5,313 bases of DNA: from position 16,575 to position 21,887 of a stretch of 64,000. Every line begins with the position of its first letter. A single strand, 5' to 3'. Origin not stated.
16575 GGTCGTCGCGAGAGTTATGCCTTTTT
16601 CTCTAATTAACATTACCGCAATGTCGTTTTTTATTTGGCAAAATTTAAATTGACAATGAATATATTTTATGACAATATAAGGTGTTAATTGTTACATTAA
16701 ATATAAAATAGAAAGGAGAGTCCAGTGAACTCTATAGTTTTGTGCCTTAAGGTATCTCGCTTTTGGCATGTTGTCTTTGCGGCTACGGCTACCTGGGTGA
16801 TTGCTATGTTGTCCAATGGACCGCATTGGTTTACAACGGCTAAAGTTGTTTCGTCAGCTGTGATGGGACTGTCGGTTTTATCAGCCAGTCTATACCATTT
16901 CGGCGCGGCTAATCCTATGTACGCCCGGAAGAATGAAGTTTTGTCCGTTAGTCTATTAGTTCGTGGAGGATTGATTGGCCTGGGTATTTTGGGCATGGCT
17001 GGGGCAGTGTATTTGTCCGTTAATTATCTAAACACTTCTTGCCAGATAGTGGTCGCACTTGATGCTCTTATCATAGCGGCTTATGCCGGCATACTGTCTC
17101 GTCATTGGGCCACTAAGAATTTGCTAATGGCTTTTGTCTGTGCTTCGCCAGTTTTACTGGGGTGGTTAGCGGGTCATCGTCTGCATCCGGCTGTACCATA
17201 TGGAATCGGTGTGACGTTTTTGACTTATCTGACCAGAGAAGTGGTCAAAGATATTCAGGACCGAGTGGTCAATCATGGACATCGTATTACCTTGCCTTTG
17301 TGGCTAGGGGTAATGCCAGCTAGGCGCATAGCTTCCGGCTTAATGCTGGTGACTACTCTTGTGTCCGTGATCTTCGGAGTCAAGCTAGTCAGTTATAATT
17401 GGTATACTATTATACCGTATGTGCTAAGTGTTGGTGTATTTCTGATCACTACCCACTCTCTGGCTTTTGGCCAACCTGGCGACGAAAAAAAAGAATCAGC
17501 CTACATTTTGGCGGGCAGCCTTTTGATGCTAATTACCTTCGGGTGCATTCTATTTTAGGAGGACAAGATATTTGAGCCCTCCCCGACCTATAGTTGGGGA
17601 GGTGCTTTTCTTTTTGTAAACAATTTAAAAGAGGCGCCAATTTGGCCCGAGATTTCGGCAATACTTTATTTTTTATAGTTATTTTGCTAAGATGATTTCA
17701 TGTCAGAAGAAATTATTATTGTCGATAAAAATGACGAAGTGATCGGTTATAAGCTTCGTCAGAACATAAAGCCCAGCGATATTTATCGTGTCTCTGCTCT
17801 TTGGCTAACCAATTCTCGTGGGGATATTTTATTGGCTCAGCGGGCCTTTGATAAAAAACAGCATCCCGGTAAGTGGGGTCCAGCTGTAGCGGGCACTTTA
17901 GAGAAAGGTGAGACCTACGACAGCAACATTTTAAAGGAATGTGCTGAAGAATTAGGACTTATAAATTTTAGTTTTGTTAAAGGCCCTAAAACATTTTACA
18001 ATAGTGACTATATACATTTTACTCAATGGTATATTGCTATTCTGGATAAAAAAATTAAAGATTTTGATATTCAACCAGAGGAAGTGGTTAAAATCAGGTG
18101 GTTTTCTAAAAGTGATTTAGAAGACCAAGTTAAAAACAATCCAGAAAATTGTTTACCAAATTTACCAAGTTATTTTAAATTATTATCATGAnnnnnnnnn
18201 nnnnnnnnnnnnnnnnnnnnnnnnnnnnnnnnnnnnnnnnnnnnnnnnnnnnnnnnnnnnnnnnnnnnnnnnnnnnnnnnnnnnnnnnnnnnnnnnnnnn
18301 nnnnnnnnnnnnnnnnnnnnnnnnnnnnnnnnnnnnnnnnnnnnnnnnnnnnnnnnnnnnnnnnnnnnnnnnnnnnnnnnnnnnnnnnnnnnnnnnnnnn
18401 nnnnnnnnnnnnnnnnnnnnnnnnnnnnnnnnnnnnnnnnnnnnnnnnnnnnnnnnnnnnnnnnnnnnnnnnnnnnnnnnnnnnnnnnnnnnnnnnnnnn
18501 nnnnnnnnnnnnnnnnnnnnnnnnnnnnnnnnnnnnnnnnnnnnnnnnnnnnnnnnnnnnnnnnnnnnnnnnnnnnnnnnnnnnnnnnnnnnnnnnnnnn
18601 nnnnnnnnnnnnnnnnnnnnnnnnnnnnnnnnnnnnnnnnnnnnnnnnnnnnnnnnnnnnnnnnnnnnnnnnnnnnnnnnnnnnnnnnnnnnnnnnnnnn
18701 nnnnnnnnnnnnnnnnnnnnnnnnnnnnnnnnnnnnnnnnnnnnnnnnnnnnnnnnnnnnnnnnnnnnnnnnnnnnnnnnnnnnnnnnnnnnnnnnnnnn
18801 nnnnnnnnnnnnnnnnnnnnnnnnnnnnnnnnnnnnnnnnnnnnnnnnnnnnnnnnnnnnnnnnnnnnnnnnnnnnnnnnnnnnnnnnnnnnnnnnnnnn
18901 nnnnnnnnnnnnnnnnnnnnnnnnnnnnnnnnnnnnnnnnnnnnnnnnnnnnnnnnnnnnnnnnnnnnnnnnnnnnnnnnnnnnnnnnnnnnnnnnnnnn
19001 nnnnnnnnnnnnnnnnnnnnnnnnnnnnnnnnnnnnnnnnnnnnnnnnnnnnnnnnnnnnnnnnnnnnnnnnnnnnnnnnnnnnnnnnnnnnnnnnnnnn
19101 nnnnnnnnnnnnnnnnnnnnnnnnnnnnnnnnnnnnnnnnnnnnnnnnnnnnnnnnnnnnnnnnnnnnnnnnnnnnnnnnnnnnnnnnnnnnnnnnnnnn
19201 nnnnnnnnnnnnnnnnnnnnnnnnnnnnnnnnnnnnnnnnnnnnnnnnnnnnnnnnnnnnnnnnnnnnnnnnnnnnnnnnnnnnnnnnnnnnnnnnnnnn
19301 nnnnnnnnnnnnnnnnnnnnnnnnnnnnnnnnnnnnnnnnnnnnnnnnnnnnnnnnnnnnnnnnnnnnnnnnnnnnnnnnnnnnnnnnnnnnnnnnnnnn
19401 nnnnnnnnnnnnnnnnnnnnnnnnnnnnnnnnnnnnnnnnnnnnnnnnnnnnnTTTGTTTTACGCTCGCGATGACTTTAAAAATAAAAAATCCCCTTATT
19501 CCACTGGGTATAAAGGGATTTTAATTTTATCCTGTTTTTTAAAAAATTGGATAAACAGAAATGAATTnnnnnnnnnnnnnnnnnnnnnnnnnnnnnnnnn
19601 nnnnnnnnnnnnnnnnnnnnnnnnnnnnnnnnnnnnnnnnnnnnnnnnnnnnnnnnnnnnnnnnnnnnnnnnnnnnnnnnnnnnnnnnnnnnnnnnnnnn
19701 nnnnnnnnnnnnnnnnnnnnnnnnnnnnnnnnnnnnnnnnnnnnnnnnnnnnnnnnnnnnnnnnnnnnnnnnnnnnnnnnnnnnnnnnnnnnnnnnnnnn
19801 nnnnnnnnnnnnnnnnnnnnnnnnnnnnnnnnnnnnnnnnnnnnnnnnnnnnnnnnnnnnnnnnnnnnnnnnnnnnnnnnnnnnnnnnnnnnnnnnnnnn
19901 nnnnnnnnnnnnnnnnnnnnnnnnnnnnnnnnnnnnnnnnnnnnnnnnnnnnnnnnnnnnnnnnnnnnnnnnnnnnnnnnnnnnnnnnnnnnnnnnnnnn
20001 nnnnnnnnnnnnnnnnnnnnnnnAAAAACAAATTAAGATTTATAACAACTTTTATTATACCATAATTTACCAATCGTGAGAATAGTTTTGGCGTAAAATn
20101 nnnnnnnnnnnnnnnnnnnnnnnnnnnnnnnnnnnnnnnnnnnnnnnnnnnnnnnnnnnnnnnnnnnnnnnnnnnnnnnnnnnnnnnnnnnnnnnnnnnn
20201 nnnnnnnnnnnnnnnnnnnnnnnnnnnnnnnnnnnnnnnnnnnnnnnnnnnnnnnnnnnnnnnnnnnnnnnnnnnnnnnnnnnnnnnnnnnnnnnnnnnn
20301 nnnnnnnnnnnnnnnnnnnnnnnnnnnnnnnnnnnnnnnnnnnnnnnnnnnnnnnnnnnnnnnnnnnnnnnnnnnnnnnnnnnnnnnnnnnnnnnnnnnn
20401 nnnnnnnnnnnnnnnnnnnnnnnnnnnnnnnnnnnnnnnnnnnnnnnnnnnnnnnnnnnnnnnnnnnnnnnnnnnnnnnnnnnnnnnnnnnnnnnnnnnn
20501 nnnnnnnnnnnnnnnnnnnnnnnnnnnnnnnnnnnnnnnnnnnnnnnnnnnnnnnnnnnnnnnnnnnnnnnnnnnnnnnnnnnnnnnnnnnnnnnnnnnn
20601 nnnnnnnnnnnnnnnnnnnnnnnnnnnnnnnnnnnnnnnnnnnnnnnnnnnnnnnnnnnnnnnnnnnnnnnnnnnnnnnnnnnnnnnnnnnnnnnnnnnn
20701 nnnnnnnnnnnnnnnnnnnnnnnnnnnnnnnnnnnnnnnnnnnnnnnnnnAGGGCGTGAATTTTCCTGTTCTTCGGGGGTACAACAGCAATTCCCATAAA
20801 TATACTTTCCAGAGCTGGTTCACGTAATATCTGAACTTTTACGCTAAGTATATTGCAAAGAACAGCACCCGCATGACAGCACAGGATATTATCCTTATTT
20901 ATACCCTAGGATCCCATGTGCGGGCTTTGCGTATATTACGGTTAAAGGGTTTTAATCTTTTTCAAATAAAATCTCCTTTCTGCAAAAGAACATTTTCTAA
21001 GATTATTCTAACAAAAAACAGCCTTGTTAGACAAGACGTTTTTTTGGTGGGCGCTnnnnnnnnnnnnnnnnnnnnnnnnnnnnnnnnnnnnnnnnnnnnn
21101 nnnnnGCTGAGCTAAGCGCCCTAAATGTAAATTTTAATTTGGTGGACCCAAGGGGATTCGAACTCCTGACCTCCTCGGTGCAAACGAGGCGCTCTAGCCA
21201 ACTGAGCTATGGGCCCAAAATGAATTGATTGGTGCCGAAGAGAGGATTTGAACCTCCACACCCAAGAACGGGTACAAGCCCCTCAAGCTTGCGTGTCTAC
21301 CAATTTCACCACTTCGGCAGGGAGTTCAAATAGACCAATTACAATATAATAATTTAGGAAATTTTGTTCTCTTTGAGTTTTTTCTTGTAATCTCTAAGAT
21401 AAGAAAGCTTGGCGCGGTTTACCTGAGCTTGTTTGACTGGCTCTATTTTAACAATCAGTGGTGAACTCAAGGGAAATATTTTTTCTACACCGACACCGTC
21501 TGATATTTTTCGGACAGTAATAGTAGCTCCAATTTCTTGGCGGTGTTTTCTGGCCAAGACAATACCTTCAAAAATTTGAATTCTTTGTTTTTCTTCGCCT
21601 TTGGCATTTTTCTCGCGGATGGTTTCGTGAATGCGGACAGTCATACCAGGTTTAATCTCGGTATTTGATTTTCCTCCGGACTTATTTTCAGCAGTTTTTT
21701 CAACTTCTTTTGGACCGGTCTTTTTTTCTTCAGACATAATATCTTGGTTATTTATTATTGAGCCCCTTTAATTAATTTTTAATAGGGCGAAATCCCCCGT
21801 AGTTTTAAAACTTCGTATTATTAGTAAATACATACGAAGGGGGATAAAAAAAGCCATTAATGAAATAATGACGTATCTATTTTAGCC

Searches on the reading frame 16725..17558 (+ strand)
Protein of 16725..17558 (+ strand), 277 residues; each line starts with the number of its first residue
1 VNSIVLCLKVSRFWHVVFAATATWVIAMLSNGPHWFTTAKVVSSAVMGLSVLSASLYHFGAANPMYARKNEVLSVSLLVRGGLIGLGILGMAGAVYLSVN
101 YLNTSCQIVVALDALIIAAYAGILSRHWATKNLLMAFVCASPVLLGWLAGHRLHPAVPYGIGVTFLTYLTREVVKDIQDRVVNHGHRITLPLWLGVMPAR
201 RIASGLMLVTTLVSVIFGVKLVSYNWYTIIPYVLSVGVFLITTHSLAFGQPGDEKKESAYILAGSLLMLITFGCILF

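Call 35: search_protein_families(library=pfam, proteins=[window:16725-17558:+], max_evalue=0.0001)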
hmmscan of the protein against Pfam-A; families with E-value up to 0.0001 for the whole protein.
window:16725-17558:+ (277 aa): 1 family
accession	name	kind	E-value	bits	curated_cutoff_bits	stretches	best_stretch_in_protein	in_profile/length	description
PF01040.23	UbiA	-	2.3e-08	34.1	34.2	1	79-256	66-240/250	UbiA prenyltransferase family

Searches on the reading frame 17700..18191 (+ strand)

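Call 35: search_protein_families(library=pfam, proteins=[window:17700-18191:+], max_evalue=0.0001)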
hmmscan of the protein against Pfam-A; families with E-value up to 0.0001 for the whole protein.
window:17700-18191:+ (163 aa): 1 family
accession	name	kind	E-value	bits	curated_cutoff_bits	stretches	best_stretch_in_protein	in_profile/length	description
PF00293.34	NUDIX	-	4.6e-16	59.5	21.1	1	31-152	6-131/134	NUDIX domain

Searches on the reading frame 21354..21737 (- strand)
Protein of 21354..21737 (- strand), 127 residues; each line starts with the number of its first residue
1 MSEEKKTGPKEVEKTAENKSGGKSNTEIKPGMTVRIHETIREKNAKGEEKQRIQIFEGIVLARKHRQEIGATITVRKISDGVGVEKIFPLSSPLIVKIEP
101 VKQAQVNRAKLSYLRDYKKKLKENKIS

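Call 35: search_protein_families(library=pfam, proteins=[window:21354-21737:-], max_evalue=0.0001)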
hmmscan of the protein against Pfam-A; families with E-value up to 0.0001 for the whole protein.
window:21354-21737:- (127 aa): 1 family
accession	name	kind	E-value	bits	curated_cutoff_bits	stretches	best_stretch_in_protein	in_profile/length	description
PF01245.26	Ribosomal_L19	-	5.9e-29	100.7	22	1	16-121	6-105/111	Ribosomal protein L19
